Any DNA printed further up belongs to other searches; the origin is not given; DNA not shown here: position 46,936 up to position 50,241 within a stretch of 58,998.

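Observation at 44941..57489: Seven-gene surface capture and uptake locus: one giant binding protein, two ABC permease pairs, an NHL/TPR/Yip1 fusion and a 1001-aa secreted protein, with no ATPase or regulator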

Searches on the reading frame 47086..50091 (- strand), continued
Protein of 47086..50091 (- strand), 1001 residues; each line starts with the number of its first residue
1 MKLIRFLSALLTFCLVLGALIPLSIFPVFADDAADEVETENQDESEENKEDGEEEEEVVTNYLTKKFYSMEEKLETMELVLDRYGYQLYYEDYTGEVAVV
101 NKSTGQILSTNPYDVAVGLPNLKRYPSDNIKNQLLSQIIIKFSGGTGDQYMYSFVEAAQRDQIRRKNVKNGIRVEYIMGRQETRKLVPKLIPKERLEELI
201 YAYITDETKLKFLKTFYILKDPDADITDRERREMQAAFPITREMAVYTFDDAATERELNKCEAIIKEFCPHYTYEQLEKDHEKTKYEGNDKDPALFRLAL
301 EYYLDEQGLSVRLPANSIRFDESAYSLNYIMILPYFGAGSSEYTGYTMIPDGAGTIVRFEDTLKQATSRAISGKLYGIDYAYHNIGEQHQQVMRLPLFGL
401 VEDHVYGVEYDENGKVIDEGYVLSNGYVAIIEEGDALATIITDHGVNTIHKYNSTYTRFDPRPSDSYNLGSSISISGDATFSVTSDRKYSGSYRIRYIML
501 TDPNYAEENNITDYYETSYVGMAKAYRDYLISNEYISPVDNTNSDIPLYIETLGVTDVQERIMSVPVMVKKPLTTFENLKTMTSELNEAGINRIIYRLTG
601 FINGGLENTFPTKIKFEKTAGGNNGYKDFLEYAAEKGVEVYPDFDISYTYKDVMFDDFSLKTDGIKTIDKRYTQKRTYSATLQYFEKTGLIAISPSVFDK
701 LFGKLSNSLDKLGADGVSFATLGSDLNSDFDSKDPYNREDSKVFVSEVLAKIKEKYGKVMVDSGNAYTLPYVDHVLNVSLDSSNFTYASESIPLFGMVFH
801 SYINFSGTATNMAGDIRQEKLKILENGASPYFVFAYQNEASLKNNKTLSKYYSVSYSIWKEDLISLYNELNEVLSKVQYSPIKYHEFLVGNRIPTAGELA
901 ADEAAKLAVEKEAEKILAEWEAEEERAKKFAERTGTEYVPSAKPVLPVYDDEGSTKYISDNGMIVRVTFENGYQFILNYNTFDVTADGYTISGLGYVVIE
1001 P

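Call 26: search_protein_families(library=pfam, proteins=[L047:125-1447:-, L026:589-1053:+, L039:155-1975:-, L022:1738-2643:-, L018:163-918:-, L035:6906-9809:-, L038:15239-17956:+, L063:21312-21869:+, L037:935-2161:-, L022:16686-20756:-], max_evalue=0.001)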
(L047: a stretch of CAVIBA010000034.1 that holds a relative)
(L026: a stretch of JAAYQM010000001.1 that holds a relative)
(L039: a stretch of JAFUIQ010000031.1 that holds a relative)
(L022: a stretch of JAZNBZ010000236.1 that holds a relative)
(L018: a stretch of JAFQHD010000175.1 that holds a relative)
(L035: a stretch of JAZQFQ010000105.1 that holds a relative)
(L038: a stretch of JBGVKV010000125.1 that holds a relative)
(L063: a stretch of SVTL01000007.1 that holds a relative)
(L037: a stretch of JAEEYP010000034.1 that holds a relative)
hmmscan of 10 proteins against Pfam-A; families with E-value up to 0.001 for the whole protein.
L047:125-1447:- (440 aa): 3 families
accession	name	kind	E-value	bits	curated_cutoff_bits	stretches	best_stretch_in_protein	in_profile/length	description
PF00266.25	Aminotran_5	-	2.2e-77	261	21.5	1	59-417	1-369/371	Aminotransferase class-V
PF01041.23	DegT_DnrJ_EryC1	-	3.9e-06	26.8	19.8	1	146-239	65-153/360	DegT/DnrJ/EryC1/StrS aminotransferase family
PF01212.27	Beta_elim_lyase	-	0.00032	20.6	27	1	119-238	49-175/288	Beta-eliminating lyase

L026:589-1053:+ (154 aa): 1 family
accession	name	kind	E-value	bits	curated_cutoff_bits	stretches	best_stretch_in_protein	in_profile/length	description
PF01592.21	NifU_N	-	3.3e-48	163.5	22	1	2-122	1-124/127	NifU-like N terminal domain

L039:155-1975:- (606 aa): 0 families

L022:1738-2643:- (301 aa): 0 families

L018:163-918:- (251 aa): 3 families
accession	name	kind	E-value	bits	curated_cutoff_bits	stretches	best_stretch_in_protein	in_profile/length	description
PF12917.13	YfbR-like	-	4.7e-68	228.9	25.9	1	64-242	2-182/182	5'-deoxynucleotidase YfbR-like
PF13023.12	HD_3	-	6.5e-14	52.6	22.5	1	72-219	5-148/165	HD domain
PF01966.28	HD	-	0.00017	22.3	22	1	89-197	2-115/116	HD domain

L035:6906-9809:- (967 aa): 3 families
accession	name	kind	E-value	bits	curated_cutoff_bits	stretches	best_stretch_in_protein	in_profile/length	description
PF01411.24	tRNA-synt_2c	-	2.5e-193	644.1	30.3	1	99-646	2-552/552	tRNA synthetases class II (A)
PF07973.19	tRNA_SAD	-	1.2e-18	67.2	24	1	743-786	1-44/44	Threonyl and Alanyl tRNA synthetase second additional domain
PF02272.25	DHHA1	-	8.8e-11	42.6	25.9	1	864-963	4-101/102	DHHA1 domain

L038:15239-17956:+ (905 aa): 0 families

L063:21312-21869:+ (185 aa): 1 family
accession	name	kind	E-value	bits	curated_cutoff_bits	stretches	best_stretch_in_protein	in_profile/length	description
PF00075.30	RNase_H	-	2.6e-43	148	25.8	1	41-180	2-140/141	RNase H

L037:935-2161:- (408 aa): 2 families
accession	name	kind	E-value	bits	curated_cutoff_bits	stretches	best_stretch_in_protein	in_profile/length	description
PF00480.26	ROK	-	1.5e-60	205.7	22.9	1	92-406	2-290/294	ROK family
PF01869.26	BcrAD_BadFG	-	0.00013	22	31.5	0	92-210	1-105/271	BadF/BadG/BcrA/BcrD ATPase family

L022:16686-20756:- (1356 aa): 11 families
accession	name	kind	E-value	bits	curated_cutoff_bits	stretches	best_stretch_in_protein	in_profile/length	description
PF02786.22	CPSase_L_D2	-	3.6e-115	383.2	19.8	2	128-333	1-210/211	Carbamoyl-phosphate synthase L chain, ATP binding domain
PF25596.1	CPSase_L_D1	-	2.4e-97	321.3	27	2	7-125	2-118/118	Carbamoyl phosphate synthase preATP-grasp domain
PF01678.24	DAP_epimerase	-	9e-55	184.4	34.7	2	1230-1348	2-120/121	Diaminopimelate epimerase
PF02787.25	CPSase_L_D3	-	6.7e-26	90.5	26.6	1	423-498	2-79/80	Carbamoyl-phosphate synthetase large chain, oligomerisation domain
PF02142.27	MGS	-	1.7e-19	70.2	24.1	1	954-1039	3-94/94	MGS-like domain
PF15632.11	ATPgrasp_Ter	-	1.1e-11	45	29.1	1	742-867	4-112/131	ATP-grasp in the biosynthetic pathway with Ter operon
PF07478.18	Dala_Dala_lig_C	-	1.7e-11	44.5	24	1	689-838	23-174/204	D-ala D-ala ligase C-terminus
PF02655.19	ATP-grasp_3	-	2.6e-09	37.8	23.2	1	674-839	10-156/160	ATP-grasp domain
PF02222.28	ATP-grasp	-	9.4e-09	35.6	27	1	674-840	2-163/179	ATP-grasp domain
PF01071.24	GARS_A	-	3.4e-08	34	27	1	673-771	8-111/194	Phosphoribosylglycinamide synthetase, ATP-grasp (A) domain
PF13535.11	ATP-grasp_4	-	0.00097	19.2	27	0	738-840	49-152/160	ATP-grasp domain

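Call 33: search_dna_similar(query=window:47086-50091:-, collection=plasmids, mode=protein, max_evalue=0.001, max_rows=20)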
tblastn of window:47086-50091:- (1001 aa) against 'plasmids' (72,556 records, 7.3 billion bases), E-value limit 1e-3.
Records with a match: 2; places in all: 2; records where one place covers at least 80% of the query: 0.
Best place of each record, by identity: <60% 2.
By first word of the organism name: Butyrivibrio 1; Paenibacillus 1.
By predicted mobility (MOB-suite, as given by PLSDB): non-mobilizable 2.
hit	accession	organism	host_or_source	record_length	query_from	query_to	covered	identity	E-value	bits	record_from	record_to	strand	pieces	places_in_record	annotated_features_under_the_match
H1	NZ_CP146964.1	Butyrivibrio fibrisolvens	Bovinae,Bovine rumen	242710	98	888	79%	27.2%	1e-61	238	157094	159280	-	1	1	DUF5696 domain-containing protein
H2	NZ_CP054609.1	Paenibacillus cellulosilyticus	cell culture,soil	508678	296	889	59%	23.7%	3e-34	150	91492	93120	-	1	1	DUF5696 domain-containing protein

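Call 34: get_annotated_region(hit=H1, flank=12000)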
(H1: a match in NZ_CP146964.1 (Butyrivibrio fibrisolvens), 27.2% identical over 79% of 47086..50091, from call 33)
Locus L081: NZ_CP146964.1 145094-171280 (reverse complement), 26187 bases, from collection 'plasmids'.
description: Butyrivibrio fibrisolvens strain D1 plasmid pNP243, complete sequence
organism: Butyrivibrio fibrisolvens (NCBI taxid 831)
taxonomy: Bacteria; Bacillota; Clostridia; Lachnospirales; Lachnospiraceae; Butyrivibrio; Butyrivibrio fibrisolvens
host: -; source: Bovinae,Bovine rumen; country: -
typing (MOB-suite, as given by PLSDB): non-mobilizable
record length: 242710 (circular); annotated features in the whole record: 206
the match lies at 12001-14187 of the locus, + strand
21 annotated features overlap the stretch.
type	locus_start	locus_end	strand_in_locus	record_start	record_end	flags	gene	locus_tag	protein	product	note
CDS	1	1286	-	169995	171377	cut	-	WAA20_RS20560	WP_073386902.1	response regulator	GO:0000160 - phosphorelay signal transduction system [Evidence IEA]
CDS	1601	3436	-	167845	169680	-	-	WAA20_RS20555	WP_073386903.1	histidine kinase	GO:0000160 - phosphorelay signal transduction system [Evidence IEA]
CDS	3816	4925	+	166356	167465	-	-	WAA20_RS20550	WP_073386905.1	glycoside hydrolase family 43 protein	-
CDS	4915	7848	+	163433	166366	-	-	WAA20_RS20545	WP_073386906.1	extracellular solute-binding protein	-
CDS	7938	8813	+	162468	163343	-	-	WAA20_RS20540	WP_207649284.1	sugar ABC transporter permease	-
CDS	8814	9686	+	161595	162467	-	-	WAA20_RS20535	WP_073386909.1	carbohydrate ABC transporter permease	GO:0008643 - carbohydrate transport [Evidence IEA]; GO:0055085 - transmembrane transport [Evidence IEA]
CDS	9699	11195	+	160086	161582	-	-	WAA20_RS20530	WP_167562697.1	NHL repeat-containing protein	-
CDS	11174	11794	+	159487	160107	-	-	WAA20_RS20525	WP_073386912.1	YIP1 family protein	-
CDS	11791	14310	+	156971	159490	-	-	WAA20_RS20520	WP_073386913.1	DUF5696 domain-containing protein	-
CDS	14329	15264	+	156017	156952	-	-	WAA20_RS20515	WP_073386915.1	sugar ABC transporter permease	-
CDS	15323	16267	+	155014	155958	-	-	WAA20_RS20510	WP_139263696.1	carbohydrate ABC transporter permease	GO:0008643 - carbohydrate transport [Evidence IEA]; GO:0055085 - transmembrane transport [Evidence IEA]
CDS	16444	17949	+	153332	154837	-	-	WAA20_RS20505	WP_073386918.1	extracellular solute-binding protein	-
CDS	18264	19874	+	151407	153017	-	-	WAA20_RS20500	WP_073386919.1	extracellular solute-binding protein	-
CDS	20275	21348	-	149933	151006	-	-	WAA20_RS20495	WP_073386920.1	J domain-containing protein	-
CDS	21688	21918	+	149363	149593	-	-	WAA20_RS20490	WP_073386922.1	hypothetical protein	-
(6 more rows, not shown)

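Call 35: get_annotated_region(hit=H2, flank=12000)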
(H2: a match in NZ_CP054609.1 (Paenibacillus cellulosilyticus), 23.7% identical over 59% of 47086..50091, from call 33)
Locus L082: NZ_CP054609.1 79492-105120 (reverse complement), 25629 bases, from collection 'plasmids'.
description: Paenibacillus cellulosilyticus strain KACC 14175 plasmid unnamed1, complete sequence
organism: Paenibacillus cellulosilyticus (NCBI taxid 375489)
taxonomy: Bacteria; Bacillota; Bacilli; Bacillales; Paenibacillaceae; Paenibacillus; Paenibacillus cellulosilyticus
host: -; source: cell culture,soil; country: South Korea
typing (MOB-suite, as given by PLSDB): non-mobilizable
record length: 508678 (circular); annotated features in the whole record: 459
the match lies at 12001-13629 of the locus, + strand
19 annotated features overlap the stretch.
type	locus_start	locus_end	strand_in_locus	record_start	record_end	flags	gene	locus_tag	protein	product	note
CDS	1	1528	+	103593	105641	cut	recG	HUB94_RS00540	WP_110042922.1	ATP-dependent DNA helicase RecG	GO:0006310 - DNA recombination [Evidence IEA]; GO:0006281 - DNA repair [Evidence IEA]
CDS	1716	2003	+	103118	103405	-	-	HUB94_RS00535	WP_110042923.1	stage VI sporulation protein F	-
CDS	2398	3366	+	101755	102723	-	-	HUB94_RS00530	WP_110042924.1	aldo/keto reductase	-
CDS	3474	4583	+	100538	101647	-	ugpC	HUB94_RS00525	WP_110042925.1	sn-glycerol-3-phosphate ABC transporter ATP-binding protein UgpC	-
CDS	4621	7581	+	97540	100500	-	-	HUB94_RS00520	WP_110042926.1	extracellular solute-binding protein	-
CDS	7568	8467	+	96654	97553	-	-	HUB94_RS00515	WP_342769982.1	sugar ABC transporter permease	-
CDS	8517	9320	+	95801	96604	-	-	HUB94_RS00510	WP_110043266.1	carbohydrate ABC transporter permease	GO:0008643 - carbohydrate transport [Evidence IEA]; GO:0055085 - transmembrane transport [Evidence IEA]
CDS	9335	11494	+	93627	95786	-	-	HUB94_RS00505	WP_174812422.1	YIP1 family protein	-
CDS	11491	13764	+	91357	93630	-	-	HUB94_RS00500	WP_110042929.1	DUF5696 domain-containing protein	-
CDS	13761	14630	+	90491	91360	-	-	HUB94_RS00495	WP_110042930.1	sugar ABC transporter permease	-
CDS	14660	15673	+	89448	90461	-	-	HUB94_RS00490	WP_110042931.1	carbohydrate ABC transporter permease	GO:0008643 - carbohydrate transport [Evidence IEA]; GO:0055085 - transmembrane transport [Evidence IEA]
CDS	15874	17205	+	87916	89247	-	-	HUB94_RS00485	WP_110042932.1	LLM class flavin-dependent oxidoreductase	-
CDS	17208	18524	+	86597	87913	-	-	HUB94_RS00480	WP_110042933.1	LLM class flavin-dependent oxidoreductase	-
CDS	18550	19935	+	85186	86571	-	-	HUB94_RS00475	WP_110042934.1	extracellular solute-binding protein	-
CDS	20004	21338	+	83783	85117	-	-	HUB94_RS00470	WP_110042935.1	LLM class flavin-dependent oxidoreductase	-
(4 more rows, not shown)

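Call 36: predict_structure(alignment_id=A1)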
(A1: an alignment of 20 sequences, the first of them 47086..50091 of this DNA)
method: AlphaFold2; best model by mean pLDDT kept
length: 1001 residues; sequences in the alignment: 20
mean_pLDDT: 69.6   pTM: 0.68
mean pLDDT of the five models: 69.6, 68.1, 63.4, 59.9, 59.3
residues with pLDDT >= 90: 68; 70-90: 499; 50-70: 270; < 50: 164
segments of 3 or more residues with pLDDT < 50: 1-3, 20-57, 377-393, 463-490, 603-622, 652-656, 678-686, 726-739, 766-768, 770-777, 783-788
pLDDT, mean of each block of 10 residues (from residue 1): 58 57 31 27 32 44 79 88 92 89 87 75 72 86 76 83 85 83 70 89 88 88 78 82 87 74 85 79 72 72 87 68 69 75 71 67 61 49 32 63 72 63 83 66 68 75 37 26 33 80 87 87 89 78 78 66 53 75 89 81 43 42 62 82 67 51 58 52 46 68 69 70 49 46 66 75 53 50 48 79 72 75 86 74 54 71 89 88 87 81 79 78 74 59 59 63 86 91 88 91 83
secondary structure, 60 per line:
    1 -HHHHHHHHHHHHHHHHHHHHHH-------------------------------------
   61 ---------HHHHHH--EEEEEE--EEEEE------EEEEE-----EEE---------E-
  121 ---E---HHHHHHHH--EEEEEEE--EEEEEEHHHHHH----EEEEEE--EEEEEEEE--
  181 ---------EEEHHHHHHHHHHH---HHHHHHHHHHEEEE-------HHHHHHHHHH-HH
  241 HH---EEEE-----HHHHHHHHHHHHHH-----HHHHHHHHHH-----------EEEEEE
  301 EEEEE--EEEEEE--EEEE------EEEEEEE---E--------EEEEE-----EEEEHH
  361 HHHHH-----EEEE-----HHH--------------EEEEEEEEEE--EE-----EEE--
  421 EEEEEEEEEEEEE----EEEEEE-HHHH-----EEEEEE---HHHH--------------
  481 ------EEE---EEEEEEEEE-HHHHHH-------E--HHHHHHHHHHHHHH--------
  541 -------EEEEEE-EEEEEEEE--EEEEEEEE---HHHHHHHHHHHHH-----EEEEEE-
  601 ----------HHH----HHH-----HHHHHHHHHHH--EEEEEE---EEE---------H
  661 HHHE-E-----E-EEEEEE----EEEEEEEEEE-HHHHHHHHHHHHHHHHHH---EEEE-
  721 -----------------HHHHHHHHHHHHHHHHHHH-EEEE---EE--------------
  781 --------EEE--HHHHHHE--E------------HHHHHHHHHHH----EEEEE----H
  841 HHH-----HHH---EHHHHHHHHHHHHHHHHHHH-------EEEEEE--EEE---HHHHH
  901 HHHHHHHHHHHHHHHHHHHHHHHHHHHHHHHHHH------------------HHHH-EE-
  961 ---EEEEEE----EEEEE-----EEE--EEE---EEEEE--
elements in order (helices of 4 or more, strands of 3 or more residues): H2-23 H70-75 E78-83 E86-90 E97-101 E107-109 H128-135 E138-144 E147-152 H153-158 E163-168 E171-178 E190-192 H193-203 H207-216 E217-220 H228-237 H239-242 E246-249 H255-268 H274-283 E295-305 E308-313 E316-319 E326-332 E345-349 E355-358 H359-365 E371-374 E397-406 E416-418 E421-433 E438-443 H445-448 E454-459 H463-466 E487-489 E493-501 H503-508 H519-532 E548-553 E555-562 E565-572 H576-588 E594-599 H626-636 E639-644 E648-650 H660-663 E674-679 E684-693 H695-712 E716-719 H738-756 E758-761 E789-791 H794-799 H816-826 E831-835 H840-843 H856-874 E882-887 E890-892 H896-934 H953-956 E964-969 E974-978 E984-986 E989-991 E995-999
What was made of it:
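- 47086..50091 (-): DUF5696 protein, 1001 aa. In order: an N-terminal hydrophobic segment, an acidic linker, an N-terminal domain and beta-sandwich, a GH129/GH101-like (beta/alpha)8 barrel (about 540-890), a helical stalk (896-934), and a small conserved C-terminal beta domain. AF2 model with pLDDT 69.6 (call 36).
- On GH129/GH101-like glycoside hydrolases (for the DUF5696 protein): They could not be mapped onto the catalytic positions, because the loops at 726-739 and 766-788 have pLDDT below 50 (call 36) and no residue-level structural alignment was available.
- The DUF5696 model is only moderately confident (pLDDT 69.6) and falls below 50 around the expected catalytic loops at 726-739 and 766-788 (call 36).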
